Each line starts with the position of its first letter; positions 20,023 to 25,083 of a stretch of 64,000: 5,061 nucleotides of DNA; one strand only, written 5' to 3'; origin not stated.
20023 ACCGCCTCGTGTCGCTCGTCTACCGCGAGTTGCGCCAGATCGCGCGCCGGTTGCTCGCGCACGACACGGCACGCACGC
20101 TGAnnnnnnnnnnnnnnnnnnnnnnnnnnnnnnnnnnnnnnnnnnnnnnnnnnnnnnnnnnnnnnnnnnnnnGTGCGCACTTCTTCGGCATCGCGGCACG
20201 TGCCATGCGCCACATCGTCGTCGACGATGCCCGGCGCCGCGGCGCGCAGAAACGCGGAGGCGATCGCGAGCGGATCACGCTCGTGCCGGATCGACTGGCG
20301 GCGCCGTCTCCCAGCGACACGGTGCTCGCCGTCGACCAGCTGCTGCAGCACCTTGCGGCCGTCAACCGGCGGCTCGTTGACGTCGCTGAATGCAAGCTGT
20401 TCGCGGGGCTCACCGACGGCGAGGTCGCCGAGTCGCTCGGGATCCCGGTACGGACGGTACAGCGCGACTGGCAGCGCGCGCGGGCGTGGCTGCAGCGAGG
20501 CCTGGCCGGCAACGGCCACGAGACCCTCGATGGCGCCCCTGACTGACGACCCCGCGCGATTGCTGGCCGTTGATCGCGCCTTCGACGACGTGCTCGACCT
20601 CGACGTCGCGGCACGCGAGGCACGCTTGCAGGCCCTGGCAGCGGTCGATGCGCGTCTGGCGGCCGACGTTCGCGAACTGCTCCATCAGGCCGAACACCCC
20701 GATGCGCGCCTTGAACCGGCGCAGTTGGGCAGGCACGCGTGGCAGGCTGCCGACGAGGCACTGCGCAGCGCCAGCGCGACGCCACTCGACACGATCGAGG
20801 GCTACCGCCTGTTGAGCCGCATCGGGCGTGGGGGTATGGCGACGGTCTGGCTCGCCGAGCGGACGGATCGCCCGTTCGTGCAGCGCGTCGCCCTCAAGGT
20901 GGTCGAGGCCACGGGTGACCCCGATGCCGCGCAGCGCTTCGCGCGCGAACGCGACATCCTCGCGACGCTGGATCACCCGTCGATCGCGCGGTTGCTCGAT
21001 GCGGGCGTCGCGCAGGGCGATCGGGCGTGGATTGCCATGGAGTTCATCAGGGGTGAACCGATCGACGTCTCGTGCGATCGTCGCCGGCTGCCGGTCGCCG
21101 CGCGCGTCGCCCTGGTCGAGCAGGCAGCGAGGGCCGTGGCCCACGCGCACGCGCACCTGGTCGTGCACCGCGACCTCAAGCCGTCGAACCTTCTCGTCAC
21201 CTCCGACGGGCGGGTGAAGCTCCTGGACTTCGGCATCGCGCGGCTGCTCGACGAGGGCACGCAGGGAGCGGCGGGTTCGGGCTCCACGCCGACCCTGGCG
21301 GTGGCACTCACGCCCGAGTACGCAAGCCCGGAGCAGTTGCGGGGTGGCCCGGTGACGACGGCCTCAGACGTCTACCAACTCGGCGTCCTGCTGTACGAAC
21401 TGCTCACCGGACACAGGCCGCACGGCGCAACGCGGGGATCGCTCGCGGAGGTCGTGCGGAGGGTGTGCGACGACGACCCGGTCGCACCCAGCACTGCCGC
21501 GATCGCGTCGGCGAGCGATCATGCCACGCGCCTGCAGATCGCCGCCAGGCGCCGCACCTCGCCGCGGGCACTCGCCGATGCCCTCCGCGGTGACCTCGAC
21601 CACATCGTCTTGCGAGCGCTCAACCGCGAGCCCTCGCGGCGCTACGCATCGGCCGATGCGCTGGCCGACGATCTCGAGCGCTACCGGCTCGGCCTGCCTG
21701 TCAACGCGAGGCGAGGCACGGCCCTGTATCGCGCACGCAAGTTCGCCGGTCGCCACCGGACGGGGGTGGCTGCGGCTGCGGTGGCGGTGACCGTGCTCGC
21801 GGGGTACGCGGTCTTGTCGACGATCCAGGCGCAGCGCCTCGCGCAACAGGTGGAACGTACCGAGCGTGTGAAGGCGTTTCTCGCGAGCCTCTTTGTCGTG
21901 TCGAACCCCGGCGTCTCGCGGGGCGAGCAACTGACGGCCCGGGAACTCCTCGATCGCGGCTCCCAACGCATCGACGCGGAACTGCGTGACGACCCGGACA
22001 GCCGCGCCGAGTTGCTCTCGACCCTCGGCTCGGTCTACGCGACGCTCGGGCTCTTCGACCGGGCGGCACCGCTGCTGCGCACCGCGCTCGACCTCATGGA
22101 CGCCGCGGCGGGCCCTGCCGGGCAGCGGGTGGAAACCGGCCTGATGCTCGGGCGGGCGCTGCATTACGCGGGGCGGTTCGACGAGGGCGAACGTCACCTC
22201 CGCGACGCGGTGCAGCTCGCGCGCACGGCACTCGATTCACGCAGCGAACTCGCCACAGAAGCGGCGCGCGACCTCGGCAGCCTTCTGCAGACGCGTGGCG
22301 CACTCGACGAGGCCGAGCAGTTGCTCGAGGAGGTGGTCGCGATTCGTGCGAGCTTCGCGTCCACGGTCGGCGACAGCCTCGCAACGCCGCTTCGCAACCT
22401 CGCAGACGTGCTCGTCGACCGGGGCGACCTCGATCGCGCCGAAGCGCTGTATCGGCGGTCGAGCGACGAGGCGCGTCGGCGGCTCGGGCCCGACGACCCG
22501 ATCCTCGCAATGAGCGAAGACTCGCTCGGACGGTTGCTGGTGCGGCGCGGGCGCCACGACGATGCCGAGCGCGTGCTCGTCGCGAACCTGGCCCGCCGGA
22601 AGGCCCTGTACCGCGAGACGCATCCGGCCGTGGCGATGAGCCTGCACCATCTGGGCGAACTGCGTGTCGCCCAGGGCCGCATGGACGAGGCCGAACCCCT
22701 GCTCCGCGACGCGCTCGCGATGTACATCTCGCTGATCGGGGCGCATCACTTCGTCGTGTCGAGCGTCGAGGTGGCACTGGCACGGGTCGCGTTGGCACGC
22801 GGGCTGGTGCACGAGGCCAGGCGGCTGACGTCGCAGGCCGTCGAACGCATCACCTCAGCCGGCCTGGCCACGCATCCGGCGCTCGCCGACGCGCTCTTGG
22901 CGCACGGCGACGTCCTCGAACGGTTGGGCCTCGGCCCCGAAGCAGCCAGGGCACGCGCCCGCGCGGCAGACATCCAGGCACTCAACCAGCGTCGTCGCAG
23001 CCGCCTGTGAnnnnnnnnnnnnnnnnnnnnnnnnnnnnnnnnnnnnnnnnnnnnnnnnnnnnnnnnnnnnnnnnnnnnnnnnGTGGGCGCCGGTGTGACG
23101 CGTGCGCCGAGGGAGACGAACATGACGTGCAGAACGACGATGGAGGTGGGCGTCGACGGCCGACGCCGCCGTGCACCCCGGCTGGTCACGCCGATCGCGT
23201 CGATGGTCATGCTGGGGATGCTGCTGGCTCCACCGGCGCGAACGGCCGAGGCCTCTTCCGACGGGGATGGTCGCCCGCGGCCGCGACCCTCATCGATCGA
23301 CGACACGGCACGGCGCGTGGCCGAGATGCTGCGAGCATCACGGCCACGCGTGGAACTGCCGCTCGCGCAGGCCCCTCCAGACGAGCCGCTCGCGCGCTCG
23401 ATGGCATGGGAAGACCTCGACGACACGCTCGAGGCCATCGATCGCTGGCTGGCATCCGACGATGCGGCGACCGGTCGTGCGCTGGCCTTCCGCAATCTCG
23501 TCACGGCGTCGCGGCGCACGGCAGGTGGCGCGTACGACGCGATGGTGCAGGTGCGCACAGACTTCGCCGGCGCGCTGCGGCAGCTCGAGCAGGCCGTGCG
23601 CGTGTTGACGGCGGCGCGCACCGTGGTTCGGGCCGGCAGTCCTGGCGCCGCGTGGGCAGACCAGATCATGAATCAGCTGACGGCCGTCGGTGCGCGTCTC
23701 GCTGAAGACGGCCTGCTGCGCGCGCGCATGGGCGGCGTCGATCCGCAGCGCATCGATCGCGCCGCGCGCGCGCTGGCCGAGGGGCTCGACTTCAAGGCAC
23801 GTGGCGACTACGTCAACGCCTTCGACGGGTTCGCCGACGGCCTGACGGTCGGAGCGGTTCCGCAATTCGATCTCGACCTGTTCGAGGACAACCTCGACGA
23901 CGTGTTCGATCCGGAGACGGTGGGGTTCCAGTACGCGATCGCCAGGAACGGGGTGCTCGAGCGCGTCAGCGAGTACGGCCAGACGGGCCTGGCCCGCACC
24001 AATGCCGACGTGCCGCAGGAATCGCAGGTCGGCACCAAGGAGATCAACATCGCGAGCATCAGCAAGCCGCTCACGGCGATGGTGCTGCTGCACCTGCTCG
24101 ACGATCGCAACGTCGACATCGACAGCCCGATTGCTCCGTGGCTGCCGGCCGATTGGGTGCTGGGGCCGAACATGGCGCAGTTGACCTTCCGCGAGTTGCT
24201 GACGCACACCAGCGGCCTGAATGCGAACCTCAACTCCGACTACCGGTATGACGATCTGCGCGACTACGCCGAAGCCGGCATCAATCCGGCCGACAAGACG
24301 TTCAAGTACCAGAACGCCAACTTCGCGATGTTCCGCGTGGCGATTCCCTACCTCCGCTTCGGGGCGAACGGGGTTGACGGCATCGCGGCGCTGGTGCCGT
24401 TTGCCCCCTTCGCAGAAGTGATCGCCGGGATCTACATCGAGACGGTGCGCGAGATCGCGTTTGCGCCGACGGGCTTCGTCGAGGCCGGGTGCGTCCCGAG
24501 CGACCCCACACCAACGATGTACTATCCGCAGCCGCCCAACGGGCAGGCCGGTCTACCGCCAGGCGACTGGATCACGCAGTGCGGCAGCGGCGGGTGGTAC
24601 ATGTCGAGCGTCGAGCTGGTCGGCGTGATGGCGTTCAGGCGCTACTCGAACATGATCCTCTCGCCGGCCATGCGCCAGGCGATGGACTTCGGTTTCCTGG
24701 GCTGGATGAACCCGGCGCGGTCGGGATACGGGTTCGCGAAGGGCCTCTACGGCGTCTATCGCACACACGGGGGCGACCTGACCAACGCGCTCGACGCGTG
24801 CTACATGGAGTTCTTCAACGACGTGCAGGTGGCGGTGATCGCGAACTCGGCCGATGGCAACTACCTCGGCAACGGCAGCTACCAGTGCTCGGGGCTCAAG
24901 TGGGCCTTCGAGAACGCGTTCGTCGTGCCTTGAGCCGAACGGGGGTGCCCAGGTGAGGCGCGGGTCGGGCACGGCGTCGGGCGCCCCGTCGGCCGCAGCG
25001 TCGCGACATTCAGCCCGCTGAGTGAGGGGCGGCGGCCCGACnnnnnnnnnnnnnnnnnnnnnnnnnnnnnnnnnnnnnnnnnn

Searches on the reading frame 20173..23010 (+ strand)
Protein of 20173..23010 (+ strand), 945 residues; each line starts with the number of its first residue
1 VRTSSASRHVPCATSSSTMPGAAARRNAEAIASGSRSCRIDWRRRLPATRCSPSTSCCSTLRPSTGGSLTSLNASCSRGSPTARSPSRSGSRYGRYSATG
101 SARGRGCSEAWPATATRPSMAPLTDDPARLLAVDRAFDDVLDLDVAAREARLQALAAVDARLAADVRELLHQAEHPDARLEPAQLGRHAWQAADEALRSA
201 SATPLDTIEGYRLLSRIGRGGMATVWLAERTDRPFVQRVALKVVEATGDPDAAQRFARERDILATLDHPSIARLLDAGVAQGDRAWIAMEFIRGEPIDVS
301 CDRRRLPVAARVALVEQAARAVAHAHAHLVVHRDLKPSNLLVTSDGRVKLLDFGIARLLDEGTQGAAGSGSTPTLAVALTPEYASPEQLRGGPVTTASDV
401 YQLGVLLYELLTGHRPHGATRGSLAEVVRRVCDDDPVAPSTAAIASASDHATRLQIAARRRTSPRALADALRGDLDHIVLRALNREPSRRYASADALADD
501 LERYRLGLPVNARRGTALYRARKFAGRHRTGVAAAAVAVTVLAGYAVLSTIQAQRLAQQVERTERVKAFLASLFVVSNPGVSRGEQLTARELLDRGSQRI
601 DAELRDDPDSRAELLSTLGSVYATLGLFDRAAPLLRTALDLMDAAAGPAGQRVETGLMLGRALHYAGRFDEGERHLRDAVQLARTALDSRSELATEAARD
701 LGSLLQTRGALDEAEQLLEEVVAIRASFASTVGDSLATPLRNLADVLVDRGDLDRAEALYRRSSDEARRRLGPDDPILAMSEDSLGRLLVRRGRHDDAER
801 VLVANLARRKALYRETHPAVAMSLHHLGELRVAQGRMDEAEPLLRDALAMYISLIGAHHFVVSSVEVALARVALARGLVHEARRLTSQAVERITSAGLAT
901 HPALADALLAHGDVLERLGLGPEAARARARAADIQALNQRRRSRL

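Call 52: search_protein_families(library=pfam, proteins=[window:20173-23010:+], max_evalue=0.000001)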
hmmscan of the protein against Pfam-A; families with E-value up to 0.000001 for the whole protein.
window:20173-23010:+ (945 aa): 11 families
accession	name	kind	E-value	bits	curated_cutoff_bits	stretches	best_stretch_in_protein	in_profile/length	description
PF00069.31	Pkinase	-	1.7e-39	136.3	31.7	1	211-430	1-212/263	Protein kinase domain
PF13424.12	TPR_12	-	3.7e-39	133.2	30.1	3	736-801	2-67/77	Tetratricopeptide repeat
PF07714.23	PK_Tyr_Ser-Thr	-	1.6e-29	103.4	23.1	1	213-433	3-219/258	Protein tyrosine and serine/threonine kinase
PF13374.12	TPR_10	-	8.3e-25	86.5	27.5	0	820-859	1-40/42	Tetratricopeptide repeat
PF24885.1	TPR_NPHP3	-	1.2e-19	71.1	100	0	816-871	136-191/239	Nephrocystin-3 TPR domain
PF17874.7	TPR_MalT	-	3.3e-17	63.2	45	1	621-803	10-185/336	MalT-like TPR region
PF07719.23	TPR_2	-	1.5e-13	50.1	27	0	612-642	1-31/34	Tetratricopeptide repeat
PF13176.12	TPR_7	-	7.7e-13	47.9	27.9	0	823-850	1-28/36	Tetratricopeptide repeat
PF13181.12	TPR_8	-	3.5e-10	39.6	25.7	0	612-641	1-30/34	Tetratricopeptide repeat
PF00515.34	TPR_1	-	3.1e-08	33.5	27.8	0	612-641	1-30/34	Tetratricopeptide repeat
PF07721.20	TPR_4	-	3.7e-07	30.6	27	0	739-762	3-26/26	Tetratricopeptide repeat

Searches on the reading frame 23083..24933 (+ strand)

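Call 52: search_protein_families(library=pfam, proteins=[window:23083-24933:+], max_evalue=0.000001)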
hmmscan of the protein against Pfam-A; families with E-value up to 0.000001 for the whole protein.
window:23083-24933:+ (616 aa): 1 family
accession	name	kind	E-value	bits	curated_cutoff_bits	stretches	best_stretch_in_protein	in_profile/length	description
PF00144.29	Beta-lactamase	-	8.5e-17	61.7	27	1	308-418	36-153/329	Beta-lactamase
